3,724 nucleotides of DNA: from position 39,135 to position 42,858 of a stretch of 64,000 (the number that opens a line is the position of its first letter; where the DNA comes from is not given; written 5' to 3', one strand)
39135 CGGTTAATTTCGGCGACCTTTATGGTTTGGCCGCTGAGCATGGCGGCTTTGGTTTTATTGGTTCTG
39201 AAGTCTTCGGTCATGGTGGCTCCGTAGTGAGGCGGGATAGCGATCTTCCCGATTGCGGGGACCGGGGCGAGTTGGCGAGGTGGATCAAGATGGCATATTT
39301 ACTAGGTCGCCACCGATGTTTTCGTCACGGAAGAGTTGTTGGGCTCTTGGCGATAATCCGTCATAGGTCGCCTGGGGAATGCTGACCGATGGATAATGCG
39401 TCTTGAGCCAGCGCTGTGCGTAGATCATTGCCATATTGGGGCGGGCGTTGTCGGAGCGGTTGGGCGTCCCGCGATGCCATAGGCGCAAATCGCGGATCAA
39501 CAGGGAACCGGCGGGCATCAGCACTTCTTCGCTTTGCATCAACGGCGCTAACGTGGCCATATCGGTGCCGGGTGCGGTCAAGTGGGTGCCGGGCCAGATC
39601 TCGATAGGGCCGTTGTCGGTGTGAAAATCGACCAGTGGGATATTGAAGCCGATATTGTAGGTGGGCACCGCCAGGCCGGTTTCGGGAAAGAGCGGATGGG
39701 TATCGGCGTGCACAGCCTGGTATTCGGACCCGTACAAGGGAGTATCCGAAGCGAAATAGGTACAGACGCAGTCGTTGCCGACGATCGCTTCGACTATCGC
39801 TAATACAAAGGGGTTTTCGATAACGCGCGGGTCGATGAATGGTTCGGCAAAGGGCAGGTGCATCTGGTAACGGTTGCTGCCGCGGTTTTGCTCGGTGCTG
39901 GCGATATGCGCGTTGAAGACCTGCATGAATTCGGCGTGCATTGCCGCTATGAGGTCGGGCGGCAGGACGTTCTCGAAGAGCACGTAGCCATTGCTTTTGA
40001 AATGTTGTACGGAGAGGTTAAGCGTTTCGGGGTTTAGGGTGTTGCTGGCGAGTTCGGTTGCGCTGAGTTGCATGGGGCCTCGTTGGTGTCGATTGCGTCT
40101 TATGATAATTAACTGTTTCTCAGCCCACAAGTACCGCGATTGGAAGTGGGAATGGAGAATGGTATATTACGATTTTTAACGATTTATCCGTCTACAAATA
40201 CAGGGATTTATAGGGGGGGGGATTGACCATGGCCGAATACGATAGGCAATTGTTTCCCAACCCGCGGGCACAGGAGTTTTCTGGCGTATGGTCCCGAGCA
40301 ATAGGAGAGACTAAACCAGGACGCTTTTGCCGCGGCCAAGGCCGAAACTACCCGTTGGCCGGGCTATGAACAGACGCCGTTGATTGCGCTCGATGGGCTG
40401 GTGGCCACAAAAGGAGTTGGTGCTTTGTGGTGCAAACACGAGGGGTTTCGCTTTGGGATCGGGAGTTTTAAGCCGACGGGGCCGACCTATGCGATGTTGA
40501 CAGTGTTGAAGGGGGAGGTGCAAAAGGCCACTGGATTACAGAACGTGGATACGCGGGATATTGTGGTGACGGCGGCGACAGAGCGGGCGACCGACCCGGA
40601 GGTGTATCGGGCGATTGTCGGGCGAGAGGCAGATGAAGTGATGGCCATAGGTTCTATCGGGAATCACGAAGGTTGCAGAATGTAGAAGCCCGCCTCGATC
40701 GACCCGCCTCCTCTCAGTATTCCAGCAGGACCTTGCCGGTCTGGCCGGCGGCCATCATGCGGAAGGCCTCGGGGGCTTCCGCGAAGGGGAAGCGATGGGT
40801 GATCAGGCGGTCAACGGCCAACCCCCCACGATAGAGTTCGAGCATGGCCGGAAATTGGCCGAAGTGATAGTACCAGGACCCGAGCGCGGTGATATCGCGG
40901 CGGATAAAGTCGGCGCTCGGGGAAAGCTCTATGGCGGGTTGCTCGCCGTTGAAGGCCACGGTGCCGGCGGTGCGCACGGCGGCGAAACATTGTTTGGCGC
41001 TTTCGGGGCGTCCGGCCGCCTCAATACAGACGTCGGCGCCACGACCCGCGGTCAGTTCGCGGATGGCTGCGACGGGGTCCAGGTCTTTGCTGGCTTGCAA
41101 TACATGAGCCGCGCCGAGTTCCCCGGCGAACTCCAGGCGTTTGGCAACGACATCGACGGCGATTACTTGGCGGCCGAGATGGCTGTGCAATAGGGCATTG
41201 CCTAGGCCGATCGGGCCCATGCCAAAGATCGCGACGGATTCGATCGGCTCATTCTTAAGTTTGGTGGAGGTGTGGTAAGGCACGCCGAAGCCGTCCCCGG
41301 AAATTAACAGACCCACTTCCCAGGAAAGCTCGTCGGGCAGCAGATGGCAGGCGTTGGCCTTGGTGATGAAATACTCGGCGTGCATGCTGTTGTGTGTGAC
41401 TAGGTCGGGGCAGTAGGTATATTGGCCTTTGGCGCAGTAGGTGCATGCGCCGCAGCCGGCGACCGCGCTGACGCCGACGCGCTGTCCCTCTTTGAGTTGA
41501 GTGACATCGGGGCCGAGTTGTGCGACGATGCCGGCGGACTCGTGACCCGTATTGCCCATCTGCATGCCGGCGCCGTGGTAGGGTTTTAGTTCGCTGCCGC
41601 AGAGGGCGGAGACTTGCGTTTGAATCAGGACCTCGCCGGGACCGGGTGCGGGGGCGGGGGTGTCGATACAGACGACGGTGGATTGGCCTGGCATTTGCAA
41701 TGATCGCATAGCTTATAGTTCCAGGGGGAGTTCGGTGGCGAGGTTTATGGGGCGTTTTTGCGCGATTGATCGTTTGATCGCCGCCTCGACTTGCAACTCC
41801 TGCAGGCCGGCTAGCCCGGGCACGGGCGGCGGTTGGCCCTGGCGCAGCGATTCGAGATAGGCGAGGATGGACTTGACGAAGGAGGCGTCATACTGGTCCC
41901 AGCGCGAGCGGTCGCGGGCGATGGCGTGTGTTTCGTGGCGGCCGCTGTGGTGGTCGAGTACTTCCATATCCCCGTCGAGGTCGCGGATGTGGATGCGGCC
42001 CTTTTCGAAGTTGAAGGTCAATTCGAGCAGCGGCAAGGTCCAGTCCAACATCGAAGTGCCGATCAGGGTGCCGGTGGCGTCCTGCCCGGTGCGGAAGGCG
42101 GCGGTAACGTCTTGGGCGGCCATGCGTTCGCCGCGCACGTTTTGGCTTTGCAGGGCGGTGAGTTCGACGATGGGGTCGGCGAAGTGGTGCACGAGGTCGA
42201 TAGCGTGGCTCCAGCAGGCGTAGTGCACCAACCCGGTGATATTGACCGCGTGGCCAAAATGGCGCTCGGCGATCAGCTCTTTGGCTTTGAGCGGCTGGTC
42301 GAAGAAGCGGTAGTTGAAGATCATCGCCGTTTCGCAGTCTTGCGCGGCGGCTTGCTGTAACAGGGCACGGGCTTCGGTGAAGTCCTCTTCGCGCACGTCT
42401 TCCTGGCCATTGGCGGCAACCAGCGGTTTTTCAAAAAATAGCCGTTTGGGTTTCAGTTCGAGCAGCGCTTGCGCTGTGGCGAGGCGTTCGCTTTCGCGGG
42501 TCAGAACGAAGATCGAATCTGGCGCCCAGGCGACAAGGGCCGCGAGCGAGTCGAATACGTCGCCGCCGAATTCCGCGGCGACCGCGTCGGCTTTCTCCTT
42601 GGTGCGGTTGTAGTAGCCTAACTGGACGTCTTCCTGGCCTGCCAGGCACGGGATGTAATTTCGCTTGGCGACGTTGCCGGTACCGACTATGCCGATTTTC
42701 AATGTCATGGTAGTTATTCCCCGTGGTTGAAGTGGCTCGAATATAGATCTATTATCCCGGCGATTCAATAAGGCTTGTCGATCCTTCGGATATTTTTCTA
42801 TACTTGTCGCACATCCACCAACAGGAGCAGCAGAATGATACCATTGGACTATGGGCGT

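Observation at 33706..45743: Dense island of four PhyH-family Fe(II)/2OG oxygenases plus a fifth relic, with aldolase, dehydratase and dehydrogenase partners and three unknown proteins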

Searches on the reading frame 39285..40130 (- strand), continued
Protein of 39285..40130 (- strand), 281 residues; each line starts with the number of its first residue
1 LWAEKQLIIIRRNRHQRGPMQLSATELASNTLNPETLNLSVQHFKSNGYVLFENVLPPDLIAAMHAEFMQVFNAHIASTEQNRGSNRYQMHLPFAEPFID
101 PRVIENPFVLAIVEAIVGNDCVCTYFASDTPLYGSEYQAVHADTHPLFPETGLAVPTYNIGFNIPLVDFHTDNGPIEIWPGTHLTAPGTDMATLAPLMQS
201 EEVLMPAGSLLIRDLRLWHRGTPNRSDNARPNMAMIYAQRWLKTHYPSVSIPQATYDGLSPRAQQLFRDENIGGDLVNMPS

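Call 89: search_protein_families(library=pfam, proteins=[L124:3908-4963:+, L114:4270-5229:+, L147:3153-4256:+, L140:319-1344:+, L141:1223-4822:+, L124:8071-8913:-, L125:2332-4251:-, L149:955-3942:-, L160:1001-2044:+, L114:1939-3435:+], max_evalue=0.0001)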
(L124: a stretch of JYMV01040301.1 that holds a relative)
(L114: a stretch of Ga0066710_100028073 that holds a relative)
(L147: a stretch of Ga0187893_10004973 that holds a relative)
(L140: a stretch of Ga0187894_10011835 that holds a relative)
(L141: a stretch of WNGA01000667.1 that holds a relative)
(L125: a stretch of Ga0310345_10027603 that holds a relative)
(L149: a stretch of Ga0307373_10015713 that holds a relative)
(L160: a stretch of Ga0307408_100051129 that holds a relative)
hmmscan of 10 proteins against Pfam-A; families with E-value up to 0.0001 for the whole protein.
L124:3908-4963:+ (352 aa): 1 family
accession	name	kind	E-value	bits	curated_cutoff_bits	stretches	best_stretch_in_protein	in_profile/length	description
PF00248.27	Aldo_ket_red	-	1.1e-64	218.7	24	1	42-332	4-281/291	Aldo/keto reductase family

L114:4270-5229:+ (320 aa): 1 family
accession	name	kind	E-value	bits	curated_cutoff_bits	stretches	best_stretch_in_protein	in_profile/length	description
PF00528.27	BPD_transp_1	-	2.1e-13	50.9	26.4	1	113-307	3-175/184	Binding-protein-dependent transport system inner membrane component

L147:3153-4256:+ (368 aa): 5 families
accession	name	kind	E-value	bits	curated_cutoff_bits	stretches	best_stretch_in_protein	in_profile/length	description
PF01370.27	Epimerase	-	4.1e-29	102.1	20.9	1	36-253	1-239/240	NAD dependent epimerase/dehydratase family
PF16363.11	GDP_Man_Dehyd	-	2.8e-11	43.9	27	1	125-241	123-237/332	GDP-mannose 4,6 dehydratase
PF13460.12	NAD_binding_10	-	6.2e-09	36.4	27.2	1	40-187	1-145/184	NAD(P)H-binding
PF05368.20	NmrA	-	1.5e-06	28.5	27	0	35-106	4-78/298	NmrA-like family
PF07993.18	NAD_binding_4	-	1.9e-05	24.4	20.1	0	125-210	131-220/258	Male sterility protein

L140:319-1344:+ (342 aa): 1 family
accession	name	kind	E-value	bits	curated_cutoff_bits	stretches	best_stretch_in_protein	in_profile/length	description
PF00528.27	BPD_transp_1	-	4.2e-15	56.4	26.4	1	162-332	3-177/184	Binding-protein-dependent transport system inner membrane component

L141:1223-4822:+ (1200 aa): 11 families
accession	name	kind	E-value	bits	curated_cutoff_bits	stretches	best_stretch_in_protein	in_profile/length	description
PF00005.33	ABC_tran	-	4.3e-68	228.6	25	2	970-1119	1-137/137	ABC transporter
PF00664.28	ABC_membrane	-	2.3e-49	169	28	2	49-292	21-266/274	ABC transporter transmembrane region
PF02463.25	SMC_N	-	2.5e-13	50.4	40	1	918-1160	135-210/220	RecF/RecN/SMC N terminal domain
PF06414.18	Zeta_toxin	-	9.8e-08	32.1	22.3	0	983-1021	19-57/199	Zeta toxin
PF13401.12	AAA_22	-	6.2e-07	30.2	27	0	380-514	10-95/130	AAA domain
PF09818.15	ABC_ATPase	-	3.1e-06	26.9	23.2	0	1062-1121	130-188/283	P-loop domain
PF13191.12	AAA_16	-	3.6e-06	28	32.6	1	376-540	25-167/167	AAA ATPase domain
PF13555.12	AAA_29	-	3.6e-06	27.1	27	0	373-403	20-50/61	P-loop containing region of AAA domain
PF00270.35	DEAD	-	1.3e-05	25.4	26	0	374-538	13-154/167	DEAD/DEAH box helicase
PF03193.22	RsgA_GTPase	-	2.5e-05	24.6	30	0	374-397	106-128/174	RsgA GTPase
PF07728.20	AAA_5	-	3.7e-05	24.2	22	0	380-438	4-59/139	AAA domain (dynein-related subfamily)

L124:8071-8913:- (281 aa): 1 family
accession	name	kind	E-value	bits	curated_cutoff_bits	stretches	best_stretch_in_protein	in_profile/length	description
PF05721.19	PhyH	-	3.2e-13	50.9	22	1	25-228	1-212/213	Phytanoyl-CoA dioxygenase (PhyH)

L125:2332-4251:- (640 aa): 2 families
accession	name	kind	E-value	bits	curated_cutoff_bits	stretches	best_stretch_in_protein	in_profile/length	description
PF20581.3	DUF6785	-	1.6e-156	522.2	25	1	9-498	1-498/498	Family of unknown function (DUF6785)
PF20580.3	DUF6784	-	8.4e-33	113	26.4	1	534-631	2-99/101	Domain of unknown function (DUF6784)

L149:955-3942:- (996 aa): 5 families
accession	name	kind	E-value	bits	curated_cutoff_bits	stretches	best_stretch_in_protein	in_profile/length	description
PF01301.25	Glyco_hydro_35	-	7.3e-63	213.5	27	1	126-441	2-318/319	Glycosyl hydrolases family 35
PF21467.3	BetaGal_gal-bd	-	7.8e-09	36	27.3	0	927-967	28-60/62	Beta-galactosidase, galactose-binding domain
PF13364.12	BetaGal_ABD2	-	5.7e-07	30.7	23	1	755-822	35-107/112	Beta-galactosidase second all-beta domain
PF02449.21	Glyco_hydro_42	-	7.3e-07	29.3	21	1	144-228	6-79/376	Beta-galactosidase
PF22666.2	Glyco_hydro_2_N2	-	7.1e-06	26.6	27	1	758-822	51-118/167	Glycosyl hydrolase 2 galactose-binding domain-like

L160:1001-2044:+ (348 aa): 4 families
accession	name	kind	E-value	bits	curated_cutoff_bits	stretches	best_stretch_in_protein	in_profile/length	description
PF22725.1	GFO_IDH_MocA_C3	-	1.2e-34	119.4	27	1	131-258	1-124/124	GFO/IDH/MocA C-terminal domain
PF01408.29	GFO_IDH_MocA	-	2.1e-34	119.2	24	1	4-123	1-120/120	Oxidoreductase family, NAD-binding Rossmann fold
PF02894.22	GFO_IDH_MocA_C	-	2e-26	93.6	22.9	1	135-340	1-218/218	Oxidoreductase family, C-terminal alpha/beta domain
PF22685.1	Gal80p_C-like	-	1.5e-06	28.9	29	1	133-220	5-92/152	Gal80p, C-terminal domain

L114:1939-3435:+ (499 aa): 3 families
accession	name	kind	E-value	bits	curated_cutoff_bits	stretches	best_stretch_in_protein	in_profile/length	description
PF13416.11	SBP_bac_8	-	1.4e-19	71.4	27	1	142-407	30-269/279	Bacterial extracellular solute-binding protein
PF01547.30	SBP_bac_1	-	2.4e-18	67.6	26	1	124-388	24-307/307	Bacterial extracellular solute-binding protein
PF13343.11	SBP_bac_6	-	3.1e-05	24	24.6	0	281-411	116-231/245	Bacterial extracellular solute-binding protein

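Call 96: search_protein_families(library=pfam, proteins=[L100:7556-8344:-], max_evalue=0.01)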
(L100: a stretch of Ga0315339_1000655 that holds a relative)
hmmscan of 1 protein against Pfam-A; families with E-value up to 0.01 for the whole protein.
L100:7556-8344:- (263 aa): 1 family
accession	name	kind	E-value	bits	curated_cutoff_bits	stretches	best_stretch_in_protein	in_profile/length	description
PF05721.19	PhyH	-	5.5e-11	43.6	22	1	6-201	1-202/213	Phytanoyl-CoA dioxygenase (PhyH)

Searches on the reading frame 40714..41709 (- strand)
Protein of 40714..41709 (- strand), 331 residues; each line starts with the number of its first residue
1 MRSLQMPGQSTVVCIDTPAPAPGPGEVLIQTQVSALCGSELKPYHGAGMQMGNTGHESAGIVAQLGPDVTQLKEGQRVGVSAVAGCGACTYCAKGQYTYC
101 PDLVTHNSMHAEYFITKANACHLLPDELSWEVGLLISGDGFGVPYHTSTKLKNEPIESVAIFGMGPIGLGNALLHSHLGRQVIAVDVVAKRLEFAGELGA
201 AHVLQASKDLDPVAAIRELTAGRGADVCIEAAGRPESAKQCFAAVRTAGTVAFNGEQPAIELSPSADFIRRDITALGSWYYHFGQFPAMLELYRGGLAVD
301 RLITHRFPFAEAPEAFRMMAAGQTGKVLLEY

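Call 3: search_protein_families(library=pfam, proteins=[window:40714-41709:-], max_evalue=0.01)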
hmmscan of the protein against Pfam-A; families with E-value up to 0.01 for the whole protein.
window:40714-41709:- (331 aa): 4 families
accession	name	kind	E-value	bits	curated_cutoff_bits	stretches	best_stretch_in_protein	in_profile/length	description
PF00107.32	ADH_zinc_N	-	4.1e-24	85.4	31.8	1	166-292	1-126/129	Zinc-binding dehydrogenase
PF08240.17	ADH_N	-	4.4e-21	75.5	23.5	1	23-126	1-104/104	Alcohol dehydrogenase GroES-like domain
PF13602.12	ADH_zinc_N_2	-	1e-08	36.6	27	1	198-329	1-134/134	Zinc-binding dehydrogenase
PF16912.11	Glu_dehyd_C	-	1.2e-08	35.1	34.9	1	157-318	32-200/211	Glucose dehydrogenase C-terminus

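Call 8: search_protein_families(library=ncbifam, proteins=[window:40714-41709:-], max_evalue=0.01)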
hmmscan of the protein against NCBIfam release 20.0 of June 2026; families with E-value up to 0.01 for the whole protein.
window:40714-41709:- (331 aa): 26 families (the best 25 are shown)
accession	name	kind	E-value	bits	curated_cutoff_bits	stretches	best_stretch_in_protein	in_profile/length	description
TIGR03451.1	mycoS_dep_FDH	equivalog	3.3e-43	147.9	512.9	2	132-324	154-351/358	S-(hydroxymethyl)mycothiol dehydrogenase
NF003808.0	PRK05396.1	equivalog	1.1e-42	146.2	380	1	11-330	12-339/341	L-threonine 3-dehydrogenase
TIGR00692.1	tdh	equivalog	2.3e-41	142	458.35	1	10-329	9-338/340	L-threonine 3-dehydrogenase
NF041097.1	keto_inos_dh_IolM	equivalog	2.1e-38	132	450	1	13-329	41-387/389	scyllo-inosose 3-dehydrogenase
TIGR03989.1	Rxyl_3153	subfamily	2.4e-34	119.2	440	2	109-325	140-364/370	NDMA-dependent alcohol dehydrogenase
NF007489.0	PRK10083.1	equivalog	5.2e-30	104.6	376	1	5-330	5-336/339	Zn-dependent oxidoreductase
TIGR03366.1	HpnZ_proposed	hypoth_equivalog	3.7e-27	95.3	328.1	2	157-281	157-281/315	putative phosphonate catabolism associated alcohol dehydrogenase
NF006940.0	PRK09422.1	equivalog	3e-26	92.2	344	1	11-252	11-257/338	alcohol dehydrogenase AdhP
NF007642.0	PRK10309.1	equivalog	1.3e-22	80.5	550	1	6-329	6-344/347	galactitol-1-phosphate 5-dehydrogenase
NF007375.0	PRK09880.1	equivalog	9.9e-22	77.1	469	1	26-329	29-341/344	L-idonate 5-dehydrogenase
TIGR02818.1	adh_III_F_hyde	equivalog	4.3e-20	72.1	543.95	2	130-329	161-366/368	S-(hydroxymethyl)glutathione dehydrogenase/class III alcohol dehydrogenase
NF010344.0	PRK13771.1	subfamily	9.9e-17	60.9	349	1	12-319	13-320/334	putative alcohol dehydrogenase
NF047908.1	AldhRedAhr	equivalog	2.9e-15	56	470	1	26-324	30-327/335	NADPH-dependent aldehyde reductase Ahr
NF041172.1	AcrlCoa_red_Thmprot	equivalog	1.1e-13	50.9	500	1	9-330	9-333/334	acryloyl-CoA reductase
TIGR03201.1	dearomat_had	equivalog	1.4e-12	47.4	338.65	1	12-210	11-220/349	6-hydroxycyclohex-1-ene-1-carbonyl-CoA dehydrogenase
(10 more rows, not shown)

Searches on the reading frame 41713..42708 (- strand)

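Call 8: search_protein_families(library=ncbifam, proteins=[window:41713-42708:-], max_evalue=0.01)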
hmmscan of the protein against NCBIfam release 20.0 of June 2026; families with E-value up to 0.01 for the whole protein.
window:41713-42708:- (331 aa): 3 families
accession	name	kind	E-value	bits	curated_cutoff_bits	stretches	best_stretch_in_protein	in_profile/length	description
TIGR04380.1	myo_inos_iolG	equivalog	7.6e-09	34.9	355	1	235-321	246-329/330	inositol 2-dehydrogenase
NF052679.1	InsChiInosDhIolG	equivalog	0.0022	17.1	540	1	1-118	1-122/343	bifunctional inositol 2-dehydrogenase/D-chiro-inositol 1-dehydrogenase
NF040723.1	UDP-GlcNAcDh_Arch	equivalog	0.0056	16.2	450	0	3-158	1-145/302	UDP-N-acetylglucosamine 3-dehydrogenase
